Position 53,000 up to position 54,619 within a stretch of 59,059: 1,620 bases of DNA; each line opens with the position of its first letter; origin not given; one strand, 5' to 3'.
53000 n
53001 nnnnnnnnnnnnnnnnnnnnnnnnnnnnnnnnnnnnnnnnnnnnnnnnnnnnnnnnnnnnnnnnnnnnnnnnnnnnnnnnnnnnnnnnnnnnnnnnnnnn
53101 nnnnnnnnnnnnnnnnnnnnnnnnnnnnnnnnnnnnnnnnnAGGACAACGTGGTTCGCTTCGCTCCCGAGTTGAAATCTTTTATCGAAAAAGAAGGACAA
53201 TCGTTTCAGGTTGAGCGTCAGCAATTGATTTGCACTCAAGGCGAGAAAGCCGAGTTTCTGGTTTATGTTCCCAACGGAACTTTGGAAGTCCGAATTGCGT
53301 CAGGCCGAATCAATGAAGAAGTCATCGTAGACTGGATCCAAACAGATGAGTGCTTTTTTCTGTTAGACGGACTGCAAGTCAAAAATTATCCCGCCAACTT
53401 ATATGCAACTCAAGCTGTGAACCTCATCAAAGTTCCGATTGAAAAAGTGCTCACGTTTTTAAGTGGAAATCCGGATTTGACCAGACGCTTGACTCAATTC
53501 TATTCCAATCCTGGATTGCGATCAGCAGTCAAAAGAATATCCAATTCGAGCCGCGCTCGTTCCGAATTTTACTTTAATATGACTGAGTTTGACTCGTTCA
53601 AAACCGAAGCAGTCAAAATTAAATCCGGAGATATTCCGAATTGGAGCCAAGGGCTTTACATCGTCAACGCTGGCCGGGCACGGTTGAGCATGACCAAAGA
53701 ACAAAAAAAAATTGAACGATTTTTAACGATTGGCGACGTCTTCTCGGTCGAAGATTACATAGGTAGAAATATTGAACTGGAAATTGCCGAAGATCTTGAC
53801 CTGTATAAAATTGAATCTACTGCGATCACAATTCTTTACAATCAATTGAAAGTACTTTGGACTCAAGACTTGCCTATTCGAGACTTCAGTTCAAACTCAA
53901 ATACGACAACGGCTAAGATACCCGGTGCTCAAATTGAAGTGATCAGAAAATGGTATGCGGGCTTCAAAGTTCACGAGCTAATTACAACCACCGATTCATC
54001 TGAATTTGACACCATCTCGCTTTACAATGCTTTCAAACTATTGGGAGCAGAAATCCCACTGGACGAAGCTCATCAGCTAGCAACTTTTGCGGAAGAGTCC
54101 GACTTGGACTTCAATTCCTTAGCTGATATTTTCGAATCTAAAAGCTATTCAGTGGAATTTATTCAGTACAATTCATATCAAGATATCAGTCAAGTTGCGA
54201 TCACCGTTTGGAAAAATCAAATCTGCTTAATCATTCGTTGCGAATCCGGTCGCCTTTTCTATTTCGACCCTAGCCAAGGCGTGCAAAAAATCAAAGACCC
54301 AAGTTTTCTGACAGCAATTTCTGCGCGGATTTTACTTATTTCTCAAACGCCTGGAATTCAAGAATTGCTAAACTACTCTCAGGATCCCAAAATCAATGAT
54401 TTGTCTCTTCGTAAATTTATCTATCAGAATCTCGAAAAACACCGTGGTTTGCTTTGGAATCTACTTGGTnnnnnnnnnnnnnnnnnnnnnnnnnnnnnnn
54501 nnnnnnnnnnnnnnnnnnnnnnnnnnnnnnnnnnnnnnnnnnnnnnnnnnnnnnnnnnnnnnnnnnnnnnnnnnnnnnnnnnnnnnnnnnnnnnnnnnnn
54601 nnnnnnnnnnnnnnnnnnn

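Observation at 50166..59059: T1SS-like exporter whose two different ABC half-transporters both carry tandem N-terminal cNMP-binding-like domains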

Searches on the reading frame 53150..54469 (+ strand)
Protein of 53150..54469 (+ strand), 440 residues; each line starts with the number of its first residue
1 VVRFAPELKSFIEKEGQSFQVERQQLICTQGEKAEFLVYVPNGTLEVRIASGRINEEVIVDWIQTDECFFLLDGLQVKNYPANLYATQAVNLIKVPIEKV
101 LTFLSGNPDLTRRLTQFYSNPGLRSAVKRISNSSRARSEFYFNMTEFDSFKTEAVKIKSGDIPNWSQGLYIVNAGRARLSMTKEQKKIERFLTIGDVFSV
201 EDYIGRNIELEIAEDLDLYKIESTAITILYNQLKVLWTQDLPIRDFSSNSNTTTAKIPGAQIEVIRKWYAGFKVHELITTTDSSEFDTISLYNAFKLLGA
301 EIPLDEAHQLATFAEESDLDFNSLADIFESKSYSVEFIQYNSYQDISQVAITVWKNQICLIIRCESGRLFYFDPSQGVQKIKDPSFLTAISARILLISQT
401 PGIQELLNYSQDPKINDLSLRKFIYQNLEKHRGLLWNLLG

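Call 20: search_protein_representatives(protein=window:53150-54469:+)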
Query: 440 residues. Proteins with E-value up to 0.001 (for the whole library): 2; up to 1e-10: 1; up to 1e-30: 1. The best 2 are listed.
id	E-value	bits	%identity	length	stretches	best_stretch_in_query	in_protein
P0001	3.6e-288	971.5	100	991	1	1-440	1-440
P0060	1.5e-04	37.3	25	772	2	24-200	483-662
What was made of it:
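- Tried and rejected: Exhaustive phmmer of A residues 1-440 against 1.84 billion representatives found only itself and one weak multi-cNMP protein (call 20).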
